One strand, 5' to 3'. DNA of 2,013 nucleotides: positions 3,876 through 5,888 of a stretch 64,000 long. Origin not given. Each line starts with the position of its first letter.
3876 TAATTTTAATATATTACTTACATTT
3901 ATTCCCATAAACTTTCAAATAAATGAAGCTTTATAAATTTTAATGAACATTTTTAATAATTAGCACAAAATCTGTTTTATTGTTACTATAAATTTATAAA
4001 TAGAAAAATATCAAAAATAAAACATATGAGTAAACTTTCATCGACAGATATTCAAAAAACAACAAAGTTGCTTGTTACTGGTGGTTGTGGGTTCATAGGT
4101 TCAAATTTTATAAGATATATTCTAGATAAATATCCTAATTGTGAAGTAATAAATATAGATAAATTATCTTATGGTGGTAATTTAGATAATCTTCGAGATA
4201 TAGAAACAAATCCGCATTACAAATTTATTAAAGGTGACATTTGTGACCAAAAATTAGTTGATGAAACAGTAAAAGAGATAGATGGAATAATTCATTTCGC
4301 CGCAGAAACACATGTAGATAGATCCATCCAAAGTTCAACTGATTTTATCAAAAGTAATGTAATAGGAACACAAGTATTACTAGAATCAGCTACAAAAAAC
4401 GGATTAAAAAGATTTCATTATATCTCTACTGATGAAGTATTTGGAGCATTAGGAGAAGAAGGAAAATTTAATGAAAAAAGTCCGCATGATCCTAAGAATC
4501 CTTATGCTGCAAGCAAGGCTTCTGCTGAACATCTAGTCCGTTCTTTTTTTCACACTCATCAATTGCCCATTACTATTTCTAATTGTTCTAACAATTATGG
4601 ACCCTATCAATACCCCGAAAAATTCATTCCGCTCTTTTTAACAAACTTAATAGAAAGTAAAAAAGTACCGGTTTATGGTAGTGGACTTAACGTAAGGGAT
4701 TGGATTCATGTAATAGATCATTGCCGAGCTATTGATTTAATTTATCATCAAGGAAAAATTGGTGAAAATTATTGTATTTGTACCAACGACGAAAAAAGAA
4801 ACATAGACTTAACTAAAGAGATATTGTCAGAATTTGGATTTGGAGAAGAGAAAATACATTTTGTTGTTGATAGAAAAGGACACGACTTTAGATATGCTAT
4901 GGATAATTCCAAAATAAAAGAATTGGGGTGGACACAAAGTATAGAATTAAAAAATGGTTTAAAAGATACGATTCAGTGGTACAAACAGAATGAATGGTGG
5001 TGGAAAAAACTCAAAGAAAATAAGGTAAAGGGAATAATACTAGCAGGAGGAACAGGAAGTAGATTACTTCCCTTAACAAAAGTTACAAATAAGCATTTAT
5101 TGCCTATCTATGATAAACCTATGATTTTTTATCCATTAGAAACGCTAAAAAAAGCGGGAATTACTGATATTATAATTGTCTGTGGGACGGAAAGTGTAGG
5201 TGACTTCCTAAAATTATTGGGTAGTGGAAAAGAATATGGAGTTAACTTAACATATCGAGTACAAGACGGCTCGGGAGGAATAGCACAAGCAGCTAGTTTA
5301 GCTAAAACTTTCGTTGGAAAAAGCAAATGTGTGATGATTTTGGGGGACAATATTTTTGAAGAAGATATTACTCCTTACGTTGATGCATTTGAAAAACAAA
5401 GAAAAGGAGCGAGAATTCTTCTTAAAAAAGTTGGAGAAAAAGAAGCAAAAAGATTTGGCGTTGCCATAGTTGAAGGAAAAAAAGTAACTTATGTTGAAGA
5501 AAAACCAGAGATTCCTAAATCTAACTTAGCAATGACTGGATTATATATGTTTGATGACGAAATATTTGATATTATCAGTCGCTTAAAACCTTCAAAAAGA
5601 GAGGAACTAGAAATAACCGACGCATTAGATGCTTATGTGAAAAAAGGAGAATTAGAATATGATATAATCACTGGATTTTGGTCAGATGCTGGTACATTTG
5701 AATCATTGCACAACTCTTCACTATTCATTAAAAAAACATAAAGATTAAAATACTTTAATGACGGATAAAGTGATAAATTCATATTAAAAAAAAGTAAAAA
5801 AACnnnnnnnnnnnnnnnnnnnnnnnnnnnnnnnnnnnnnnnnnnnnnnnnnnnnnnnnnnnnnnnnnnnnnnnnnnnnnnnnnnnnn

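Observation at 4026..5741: Single-polypeptide RmlB-RmlA fusion in reversed pathway order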

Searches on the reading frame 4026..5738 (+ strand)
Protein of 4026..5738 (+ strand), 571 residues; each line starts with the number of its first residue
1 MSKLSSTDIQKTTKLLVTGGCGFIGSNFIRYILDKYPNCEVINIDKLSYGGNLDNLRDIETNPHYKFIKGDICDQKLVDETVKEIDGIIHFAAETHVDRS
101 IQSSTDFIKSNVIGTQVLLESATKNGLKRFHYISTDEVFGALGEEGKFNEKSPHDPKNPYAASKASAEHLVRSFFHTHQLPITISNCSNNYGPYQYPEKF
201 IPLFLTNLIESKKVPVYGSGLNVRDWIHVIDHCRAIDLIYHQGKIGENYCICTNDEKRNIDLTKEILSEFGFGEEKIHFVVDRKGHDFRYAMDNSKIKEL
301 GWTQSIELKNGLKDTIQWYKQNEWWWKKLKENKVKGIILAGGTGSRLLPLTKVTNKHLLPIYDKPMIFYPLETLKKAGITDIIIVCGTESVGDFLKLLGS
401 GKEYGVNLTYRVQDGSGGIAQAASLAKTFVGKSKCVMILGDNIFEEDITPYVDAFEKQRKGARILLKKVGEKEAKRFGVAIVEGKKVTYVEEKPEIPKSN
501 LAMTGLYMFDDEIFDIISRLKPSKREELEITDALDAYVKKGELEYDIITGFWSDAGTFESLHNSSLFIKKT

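Call 3: search_protein_families(library=pfam, proteins=[window:4026-5738:+], max_evalue=0.001)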
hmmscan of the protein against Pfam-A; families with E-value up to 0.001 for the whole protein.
window:4026-5738:+ (571 aa): 10 families
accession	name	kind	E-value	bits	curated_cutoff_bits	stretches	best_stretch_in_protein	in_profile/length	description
PF16363.11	GDP_Man_Dehyd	-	3e-74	250.9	27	1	16-315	1-332/332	GDP-mannose 4,6 dehydratase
PF01370.27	Epimerase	-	4.5e-61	206.8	20.9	1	16-251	2-239/240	NAD dependent epimerase/dehydratase family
PF00483.29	NTP_transferase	-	2.4e-57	194.8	21.2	1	335-569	1-243/245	Nucleotidyl transferase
PF01073.25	3Beta_HSD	-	3.9e-23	82.3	22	1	16-174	1-160/280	3-beta hydroxysteroid dehydrogenase/isomerase family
PF07993.18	NAD_binding_4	-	1.1e-17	64.4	20.1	1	17-189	1-206/258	Male sterility protein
PF02719.21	Polysacc_synt_2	-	2e-15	57.2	20.2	1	15-138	1-131/293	Polysaccharide biosynthesis protein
PF04321.23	RmlD_sub_bind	-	2.2e-15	56.9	27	1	14-178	2-143/287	RmlD substrate binding domain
PF12804.13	NTP_transf_3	-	4.2e-10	40.5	27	1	336-458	1-114/160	MobA-like NTP transferase domain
PF13460.12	NAD_binding_10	-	5.8e-07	30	27.2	1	52-173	28-133/184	NAD(P)H-binding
PF02348.25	CTP_transf_3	-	0.00012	22.4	22.6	1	353-399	13-60/217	Cytidylyltransferase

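Call 4: search_protein_families(library=ncbifam, proteins=[window:4026-5738:+], max_evalue=0.001)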
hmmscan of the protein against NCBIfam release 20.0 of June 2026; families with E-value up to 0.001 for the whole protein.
window:4026-5738:+ (571 aa): 58 families (the best 25 are shown)
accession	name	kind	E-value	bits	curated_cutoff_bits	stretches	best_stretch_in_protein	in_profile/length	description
TIGR01181.1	dTDP_gluc_dehyt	equivalog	8.9e-136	452.2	365.1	1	14-329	1-321/321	dTDP-glucose 4,6-dehydratase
NF007490.0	PRK10084.1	subfamily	1e-94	317.5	649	1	14-335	2-350/361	dTDP-glucose 4,6-dehydratase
NF007582.0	PRK10217.1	equivalog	1.8e-92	310.2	698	1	14-336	3-348/355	dTDP-glucose 4,6-dehydratase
TIGR01207.1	rmlA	equivalog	1.3e-68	231.2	360.65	1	335-569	1-237/286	glucose-1-phosphate thymidylyltransferase RfbA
TIGR01208.1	rmlA_long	equivalog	2.4e-68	230.6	320.25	1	335-564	1-230/353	glucose-1-phosphate thymidylyltransferase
NF012024.0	PRK15480.1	equivalog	1e-59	202.1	588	1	334-569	4-241/292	glucose-1-phosphate thymidylyltransferase RfbA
TIGR03992.1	Arch_glmU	subfamily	3.4e-45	154.6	292.1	1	335-557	2-216/393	bifunctional sugar-1-phosphate nucleotidylyltransferase/acetyltransferase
NF041313.1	UDPGP_AglF_Halo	equivalog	3.5e-41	141.2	400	1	335-542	2-207/234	UTP--glucose-1-phosphate uridylyltransferase AglF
TIGR04180.1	EDH_00030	hypoth_equivalog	3.2e-38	131.5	475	1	16-283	2-266/297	NAD-dependent 4,6-dehydratase LegB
TIGR01179.1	galE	equivalog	3.3e-33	114.9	262.3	1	14-322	1-328/332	UDP-glucose 4-epimerase GalE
TIGR01099.1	galU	equivalog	2.5e-31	109.2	326.8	2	406-556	94-253/261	UTP--glucose-1-phosphate uridylyltransferase GalU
NF041173.1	Sug_nt_acttase_Thmprot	equivalog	7.4e-28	97.6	600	1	335-557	2-216/405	bifunctional sugar-1-phosphate nucleotidylyltransferase/acetyltransferase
TIGR03466.1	HpnA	hypoth_equivalog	4.7e-25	88.2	367.65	1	14-254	2-231/327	hopanoid-associated sugar epimerase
TIGR02622.1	CDP_4_6_dhtase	equivalog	2.1e-21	76.5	278.45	1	11-322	3-333/352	CDP-glucose 4,6-dehydratase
NF045761.1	NAMPUrTaseMurU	equivalog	1.1e-20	74.5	250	1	335-563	2-222/226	N-acetylmuramate alpha-1-phosphate uridylyltransferase MurU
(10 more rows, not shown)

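Call 5: find_homologous_proteins(query=window:4026-5738:+, max_evalue=1e-10)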
Query window:4026-5738:+ (571 aa): 8000 proteins with E <= 1e-10 among 8000 candidates; the best 120 are listed.
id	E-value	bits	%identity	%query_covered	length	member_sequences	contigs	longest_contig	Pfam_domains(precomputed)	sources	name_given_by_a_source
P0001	0.0e+0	1314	100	100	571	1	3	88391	PF00483.30,PF04321.24,PF16363.12,PF02719.22,PF01073.26,PF07993.19,PF13460.13,PF12804.14,PF01370.28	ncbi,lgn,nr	ncbi:dTDP-glucose 4,6-dehydratase [Candidatus Woesearchaeota archaeon]|nr:dTDP-glucose 4,6-dehydrata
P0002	0.0e+0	1213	92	100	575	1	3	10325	PF00483.30,PF04321.24,PF16363.12,PF02719.22,PF01073.26,PF07993.19,PF13460.13,PF12804.14,PF01370.28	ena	-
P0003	0.0e+0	1051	79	98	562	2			PF00483.30,PF04321.24,PF16363.12,PF02719.22,PF01073.26,PF07993.19,PF13460.13,PF12804.14,PF01370.28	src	-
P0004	1.6e-244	831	64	97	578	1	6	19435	PF00483.30,PF04321.24,PF16363.12,PF02719.22,PF01073.26,PF07993.19,PF13460.13,PF12804.14,PF01370.28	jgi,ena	jgi:dTDP-glucose 4,6-dehydratase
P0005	1.0e-243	828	63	97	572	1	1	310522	PF00483.30,PF04321.24,PF16363.12,PF02719.22,PF01073.26,PF07993.19,PF13460.13,PF12804.14,PF01370.28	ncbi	-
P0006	2.0e-242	824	62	98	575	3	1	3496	PF00483.30,PF04321.24,PF16363.12,PF02719.22,PF01073.26,PF07993.19,PF13460.13,PF12804.14,PF01370.28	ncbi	-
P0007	1.3e-196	673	53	97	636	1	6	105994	PF00483.30,PF04321.24,PF16363.12,PF02719.22,PF05368.20,PF01073.26,PF07993.19,PF13460.13,PF12804.14,PF01370.28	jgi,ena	jgi:dTDP-glucose 4,6-dehydratase/glucose-1-phosphate thymidylyltransferase short form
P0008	2.2e-195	669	50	96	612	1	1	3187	PF00483.30,PF04321.24,PF16363.12,PF02719.22,PF01073.26,PF07993.19,PF13460.13,PF12804.14,PF01370.28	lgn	-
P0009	4.8e-193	661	50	98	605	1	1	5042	PF00483.30,PF04321.24,PF16363.12,PF02719.22,PF01073.26,PF07993.19,PF12804.14,PF01370.28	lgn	-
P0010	1.0e-192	660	50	96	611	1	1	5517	PF00483.30,PF04321.24,PF16363.12,PF02719.22,PF01073.26,PF07993.19,PF13460.13,PF12804.14,PF01370.28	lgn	-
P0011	2.6e-192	658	52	96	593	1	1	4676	PF00483.30,PF04321.24,PF16363.12,PF02719.22,PF01073.26,PF07993.19,PF13460.13,PF12804.14,PF01370.28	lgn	-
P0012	1.8e-187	642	57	56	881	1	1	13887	PF00483.30,PF04321.24,PF16363.12,PF02719.22,PF01073.26,PF07993.19,PF13460.13,PF12804.14,PF01370.28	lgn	-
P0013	4.8e-186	638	49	98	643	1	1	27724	PF00483.30,PF04321.24,PF16363.12,PF02719.22,PF01073.26,PF07993.19,PF13460.13,PF12804.14,PF01370.28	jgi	jgi:dTDP-glucose 4,6-dehydratase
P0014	1.5e-184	633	49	97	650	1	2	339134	PF00483.30,PF04321.24,PF16363.12,PF02719.22,PF01073.26,PF07993.19,PF13460.13,PF12804.14,PF01370.28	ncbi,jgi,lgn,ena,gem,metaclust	metaclust:\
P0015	3.2e-183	628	48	97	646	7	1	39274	PF00483.30,PF04321.24,PF16363.12,PF02719.22,PF01073.26,PF07993.19,PF13460.13,PF12804.14,PF01370.28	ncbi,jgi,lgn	-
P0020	5.7e-181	621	52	96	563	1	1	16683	PF00483.30,PF04321.24,PF16363.12,PF02719.22,PF05368.20,PF01073.26,PF07993.19,PF13460.13,PF12804.14,PF01370.28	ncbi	-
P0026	2.5e-174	599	-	-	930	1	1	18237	PF00483.30,PF04321.24,PF16363.12,PF02719.22,PF01073.26,PF07993.19,PF13460.13,PF12804.14,PF01370.28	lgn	-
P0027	7.5e-174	597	54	57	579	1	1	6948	PF00483.30,PF04321.24,PF16363.12,PF02719.22,PF01073.26,PF07993.19,PF13460.13,PF12804.14,PF01370.28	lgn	-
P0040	3.1e-165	569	-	-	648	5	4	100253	PF00483.30,PF04321.24,PF16363.12,PF02719.22,PF01073.26,PF07993.19,PF12804.14,PF01370.28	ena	-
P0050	3.2e-153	529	-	-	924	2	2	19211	PF00483.30,PF04321.24,PF16363.12,PF02719.22,PF01073.26,PF07993.19,PF12804.14,PF01370.28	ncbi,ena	-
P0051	4.0e-151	522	-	-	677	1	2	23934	PF00483.30,PF04321.24,PF16363.12,PF02719.22,PF01073.26,PF07993.19,PF00106.32,PF12804.14,PF01370.28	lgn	-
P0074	6.2e-147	509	66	57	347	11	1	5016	PF04321.24,PF16363.12,PF02719.22,PF01073.26,PF07993.19,PF13460.13,PF01370.28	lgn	-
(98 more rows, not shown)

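Call 6: find_encoding_contigs(protein=window:4026-5738:+, flank=8000, max_places=6)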
Protein window:4026-5738:+ (571 aa): 3 contigs read that carry it; 1 place shown.
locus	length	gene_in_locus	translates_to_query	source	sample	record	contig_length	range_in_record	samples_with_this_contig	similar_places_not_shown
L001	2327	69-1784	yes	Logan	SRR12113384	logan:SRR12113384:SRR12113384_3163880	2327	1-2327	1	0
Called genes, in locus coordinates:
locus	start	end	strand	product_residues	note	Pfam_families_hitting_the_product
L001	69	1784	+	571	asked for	PF01073:3Beta_HSD, PF01370:Epimerase, PF02719:Polysacc_synt_2, PF04321:RmlD_sub_bind, PF07993:NAD_binding_4, PF16363:GDP_Man_Dehyd, PF00483:NTP_transferase, PF12804:NTP_transf_3, +1 more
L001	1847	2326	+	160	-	?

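Call 7: search_solved_structures(query=window:4026-5738:+, max_evalue=1e-20)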
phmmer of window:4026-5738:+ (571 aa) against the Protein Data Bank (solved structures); distinct sequences matched with E-value up to 1e-20: 45.
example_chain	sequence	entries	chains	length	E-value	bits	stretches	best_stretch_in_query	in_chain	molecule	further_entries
6bi4_A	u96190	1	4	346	3.7e-110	372.2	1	13-330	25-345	dTDP-glucose 4,6-dehydratase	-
2hun_A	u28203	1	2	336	1.5e-106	360.3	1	12-334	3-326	336aa long hypothetical dTDP-glucose 4,6-dehydratase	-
1r66_A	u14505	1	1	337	2.1e-94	320.2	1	14-331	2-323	TDP-glucose-4,6-dehydratase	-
1r6d_A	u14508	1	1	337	2.7e-93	316.5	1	14-331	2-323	TDP-glucose-4,6-dehydratase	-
8shh_A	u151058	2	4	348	1.4e-90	307.6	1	14-331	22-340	dTDP-glucose 4,6-dehydratase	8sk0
1bxk_A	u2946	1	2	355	7.4e-89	301.9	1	14-336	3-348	PROTEIN (DTDP-GLUCOSE 4,6-DEHYDRATASE)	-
8du1_A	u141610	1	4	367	1.7e-88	300.7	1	14-328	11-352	dTDP-glucose 4,6-dehydratase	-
1kep_A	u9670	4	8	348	2.5e-86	293.5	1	14-331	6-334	dTDP-D-glucose 4,6-dehydratase | DTDP-GLUCOSE 4,6-DEHYDRATASE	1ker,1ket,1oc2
1g1a_A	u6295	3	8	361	1e-84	288.2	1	14-332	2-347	DTDP-D-GLUCOSE 4,6-DEHYDRATASE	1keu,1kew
3hl3_A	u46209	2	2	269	8.7e-81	275.2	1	330-565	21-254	Glucose-1-phosphate thymidylyltransferase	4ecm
6vlo_A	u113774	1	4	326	1.1e-73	251.8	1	14-323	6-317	Putative dTDP-D-glucose 4,6-dehydratase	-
4ho0_A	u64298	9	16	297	2.4e-59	204.5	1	334-569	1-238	Glucose-1-phosphate thymidylyltransferase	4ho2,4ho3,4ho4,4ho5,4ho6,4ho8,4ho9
5ids_A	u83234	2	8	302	2.4e-56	194.6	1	334-568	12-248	Glucose-1-phosphate thymidylyltransferase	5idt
1h5s_D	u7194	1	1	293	2.7e-56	194.4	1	335-568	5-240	Glucose-1-phosphate thymidylyltransferase 1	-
1h5r_B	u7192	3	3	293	3.4e-56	194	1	335-568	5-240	GLUCOSE-1-PHOSPHATE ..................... | Glucose-1-phosphate thymidylyltransferase 1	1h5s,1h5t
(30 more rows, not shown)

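Call 13: find_related_loci(query=window:4026-5738:+, collection=genome_contigs, flank=8000)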
Query window:4026-5738:+ (571 aa) in genome_contigs; peptide patterns used: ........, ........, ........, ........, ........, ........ (x = any residue, [..] = any of these).
254 stretches matched a pattern; 189 encode a relative of the query (tblastn E <= 1e-3); the best 80 are kept; 80 distinct loci.
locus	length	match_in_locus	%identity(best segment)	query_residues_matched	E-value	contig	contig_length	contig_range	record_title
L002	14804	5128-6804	55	15-570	0e+0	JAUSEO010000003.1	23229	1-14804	MAG: archaeon isolate E14_maxbin.202 E14_k141_701133, whole genome shotgun sequence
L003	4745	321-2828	61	11-330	7e-136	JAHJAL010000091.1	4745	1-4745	MAG: Patescibacteria group bacterium isolate Modern_marine.mb.211 Modern_marine.mb.211_k141_1381319, whole genome shotgu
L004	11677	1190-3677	63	10-569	5e-132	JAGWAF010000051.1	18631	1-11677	Candidatus Woesearchaeota archaeon isolate RIFCSPHIGHO2_02_FULL_39_9 rifcsphigho2_02_scaffold_7522, whole genome shotgun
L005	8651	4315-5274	56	14-329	2e-122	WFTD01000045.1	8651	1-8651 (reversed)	MAG: Patescibacteria group bacterium isolate S139_126 k151_303910, whole genome shotgun sequence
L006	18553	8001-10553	58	14-567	9e-122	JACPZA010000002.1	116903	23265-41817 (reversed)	MAG: Candidatus Daviesbacteria bacterium isolate NC_groundwater_877_Pr1_S2p5_34_16 Montesol18_S2p5_coassembly_scaffold_1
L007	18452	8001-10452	56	1-330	1e-119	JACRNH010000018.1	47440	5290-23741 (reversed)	MAG: Candidatus Collierbacteria bacterium isolate NC_groundwater_1930_Pr3_S-0.2um_42_7 scaffold_336847, whole genome sho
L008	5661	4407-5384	56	11-331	6e-120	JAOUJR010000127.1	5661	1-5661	MAG: Nitrospirota bacterium isolate 8_1_Jan_SF_Bin13 8_1_Jan_SF_Bin13_scaffold_9740_c1, whole genome shotgun sequence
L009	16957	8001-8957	56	14-330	6e-119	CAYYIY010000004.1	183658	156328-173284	MAG TPA_asm: uncultured bacterium isolate binchicken_co135_188 genome assembly, contig: NODE_154_length_183658_cov_4.071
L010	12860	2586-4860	55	14-567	3e-119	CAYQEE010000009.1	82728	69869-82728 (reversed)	MAG TPA_asm: uncultured Gammaproteobacteria bacterium isolate SRP272529_co2_240 genome assembly, contig: NODE_325_length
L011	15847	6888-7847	54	14-333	2e-117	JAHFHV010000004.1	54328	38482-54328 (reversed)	MAG: Candidatus Magasanikiibacteriota bacterium isolate nzgw347 NODE_275_length_54329_cov_5.872196, whole genome shotgun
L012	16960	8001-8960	55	15-329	1e-116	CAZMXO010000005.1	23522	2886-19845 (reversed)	MAG TPA_asm: uncultured bacterium isolate binchicken_co181_177 genome assembly, contig: NODE_3211_length_23522_cov_14.91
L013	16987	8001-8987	52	10-335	8e-117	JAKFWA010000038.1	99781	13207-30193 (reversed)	MAG: Planctomycetaceae bacterium isolate D4_Bin_5 D4_0000124, whole genome shotgun sequence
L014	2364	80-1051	53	15-335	3e-123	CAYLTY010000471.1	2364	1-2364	MAG TPA_asm: uncultured Planctomycetaceae bacterium isolate SRP302895_co1_474 genome assembly, contig: NODE_108958_lengt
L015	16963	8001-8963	55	14-335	2e-116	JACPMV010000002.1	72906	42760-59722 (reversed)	MAG: Candidatus Woesearchaeota archaeon isolate NC_groundwater_558_Ag_S-0.1um_40_20 S35_SO-1_scaffold_91283, whole genom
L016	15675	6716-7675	56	15-333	4e-116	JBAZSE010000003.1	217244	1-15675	MAG: Patescibacteria group bacterium isolate SO_2017_GW1_166 NODE_461_length_217244_cov_1.445640_OW334_2017, whole genom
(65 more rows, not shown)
